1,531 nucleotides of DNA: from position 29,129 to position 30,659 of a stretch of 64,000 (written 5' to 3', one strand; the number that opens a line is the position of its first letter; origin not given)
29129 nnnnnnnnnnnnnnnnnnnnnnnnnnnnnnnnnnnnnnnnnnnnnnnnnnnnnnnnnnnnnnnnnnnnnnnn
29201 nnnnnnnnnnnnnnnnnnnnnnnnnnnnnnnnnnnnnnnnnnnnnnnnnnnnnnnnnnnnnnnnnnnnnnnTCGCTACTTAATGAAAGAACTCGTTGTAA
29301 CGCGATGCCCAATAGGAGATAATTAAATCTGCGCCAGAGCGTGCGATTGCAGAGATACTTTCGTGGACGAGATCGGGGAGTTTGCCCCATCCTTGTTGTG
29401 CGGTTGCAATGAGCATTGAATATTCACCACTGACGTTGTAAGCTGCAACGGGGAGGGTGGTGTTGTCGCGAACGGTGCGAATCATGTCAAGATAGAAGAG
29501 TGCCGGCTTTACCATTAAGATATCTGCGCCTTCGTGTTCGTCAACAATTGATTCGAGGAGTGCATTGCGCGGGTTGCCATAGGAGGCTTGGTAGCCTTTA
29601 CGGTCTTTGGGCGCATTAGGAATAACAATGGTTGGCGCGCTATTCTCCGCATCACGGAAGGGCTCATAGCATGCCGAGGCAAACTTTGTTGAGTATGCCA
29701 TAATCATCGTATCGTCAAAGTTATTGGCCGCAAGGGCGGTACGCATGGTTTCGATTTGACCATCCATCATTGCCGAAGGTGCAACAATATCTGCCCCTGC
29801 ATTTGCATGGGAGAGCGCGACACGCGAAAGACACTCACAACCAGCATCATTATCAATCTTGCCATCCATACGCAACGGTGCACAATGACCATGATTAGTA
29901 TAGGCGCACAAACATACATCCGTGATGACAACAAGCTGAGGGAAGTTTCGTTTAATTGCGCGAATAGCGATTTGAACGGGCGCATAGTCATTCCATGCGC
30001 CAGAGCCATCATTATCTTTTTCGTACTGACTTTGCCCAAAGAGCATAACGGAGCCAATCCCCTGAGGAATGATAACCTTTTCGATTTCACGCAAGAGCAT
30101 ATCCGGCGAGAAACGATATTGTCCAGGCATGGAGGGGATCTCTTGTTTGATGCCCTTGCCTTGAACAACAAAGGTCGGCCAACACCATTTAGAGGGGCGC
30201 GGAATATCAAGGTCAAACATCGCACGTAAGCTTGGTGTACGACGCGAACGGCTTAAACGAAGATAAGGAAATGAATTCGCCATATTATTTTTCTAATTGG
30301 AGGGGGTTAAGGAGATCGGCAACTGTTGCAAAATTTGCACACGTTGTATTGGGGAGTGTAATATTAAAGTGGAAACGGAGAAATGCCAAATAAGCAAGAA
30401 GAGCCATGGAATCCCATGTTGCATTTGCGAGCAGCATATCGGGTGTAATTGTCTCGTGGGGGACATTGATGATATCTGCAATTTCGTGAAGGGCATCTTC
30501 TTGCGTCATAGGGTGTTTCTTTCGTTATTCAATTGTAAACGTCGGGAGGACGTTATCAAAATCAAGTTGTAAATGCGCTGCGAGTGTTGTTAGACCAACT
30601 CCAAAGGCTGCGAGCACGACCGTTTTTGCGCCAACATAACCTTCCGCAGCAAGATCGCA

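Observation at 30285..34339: GT / FkbH-like / ACP / FabH-like KAS III / ACP cassette resembling the glyceryl-ACP + FabH-type condensation module of 3-acyl-tetronate (RK-682 / agglomerin-type) biosynthesis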

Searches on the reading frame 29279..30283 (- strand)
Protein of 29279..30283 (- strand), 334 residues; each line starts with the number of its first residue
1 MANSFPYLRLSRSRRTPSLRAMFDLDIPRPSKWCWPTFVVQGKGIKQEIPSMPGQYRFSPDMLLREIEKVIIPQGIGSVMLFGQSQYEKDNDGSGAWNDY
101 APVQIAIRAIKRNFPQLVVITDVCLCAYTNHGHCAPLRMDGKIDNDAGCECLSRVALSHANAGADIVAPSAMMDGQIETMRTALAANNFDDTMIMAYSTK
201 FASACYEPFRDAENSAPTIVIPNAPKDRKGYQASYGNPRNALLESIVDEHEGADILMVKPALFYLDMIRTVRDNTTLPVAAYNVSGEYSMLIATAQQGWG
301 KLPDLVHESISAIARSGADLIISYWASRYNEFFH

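Call 3: search_protein_families(library=pfam, proteins=[window:29279-30283:-], max_evalue=0.01)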
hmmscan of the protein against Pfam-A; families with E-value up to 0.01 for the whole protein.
window:29279-30283:- (334 aa): 1 family
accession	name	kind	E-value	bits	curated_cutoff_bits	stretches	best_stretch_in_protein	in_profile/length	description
PF00490.27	ALAD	-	1.9e-115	385.8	24.6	1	9-329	3-314/317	Delta-aminolevulinic acid dehydratase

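Call 4: search_protein_families(library=ncbifam, proteins=[window:29279-30283:-], max_evalue=0.01)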
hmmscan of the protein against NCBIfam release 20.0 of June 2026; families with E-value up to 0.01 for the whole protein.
window:29279-30283:- (334 aa): 2 families
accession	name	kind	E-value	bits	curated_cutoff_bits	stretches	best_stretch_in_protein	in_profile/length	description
NF006762.1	PRK09283.1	equivalog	1.6e-114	382.6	297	1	5-331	3-322/327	porphobilinogen synthase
NF009923.0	PRK13384.1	equivalog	1.4e-95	320.5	507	1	1-331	2-322/327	porphobilinogen synthase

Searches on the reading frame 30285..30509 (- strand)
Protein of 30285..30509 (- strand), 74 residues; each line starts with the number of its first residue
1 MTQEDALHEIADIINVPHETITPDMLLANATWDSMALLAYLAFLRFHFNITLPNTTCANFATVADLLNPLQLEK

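Call 3: search_protein_families(library=pfam, proteins=[window:30285-30509:-], max_evalue=0.01)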
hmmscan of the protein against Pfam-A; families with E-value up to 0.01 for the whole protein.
window:30285-30509:- (74 aa): 1 family
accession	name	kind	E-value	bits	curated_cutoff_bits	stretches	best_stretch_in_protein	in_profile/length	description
PF00550.31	PP-binding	-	0.00029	21.5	20.8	1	9-67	6-64/67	Phosphopantetheine attachment site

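Call 4: search_protein_families(library=ncbifam, proteins=[window:30285-30509:-], max_evalue=0.01)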
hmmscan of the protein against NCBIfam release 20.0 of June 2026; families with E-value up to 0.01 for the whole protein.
window:30285-30509:- (74 aa): 2 families
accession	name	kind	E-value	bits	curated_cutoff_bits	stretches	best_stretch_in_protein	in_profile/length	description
NF002150.0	PRK00982.1-4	subfamily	0.0034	17.6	66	1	9-67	13-72/80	acyl carrier protein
NF009104.0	PRK12449.1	equivalog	0.0069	16.3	70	1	1-71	1-76/80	acyl carrier protein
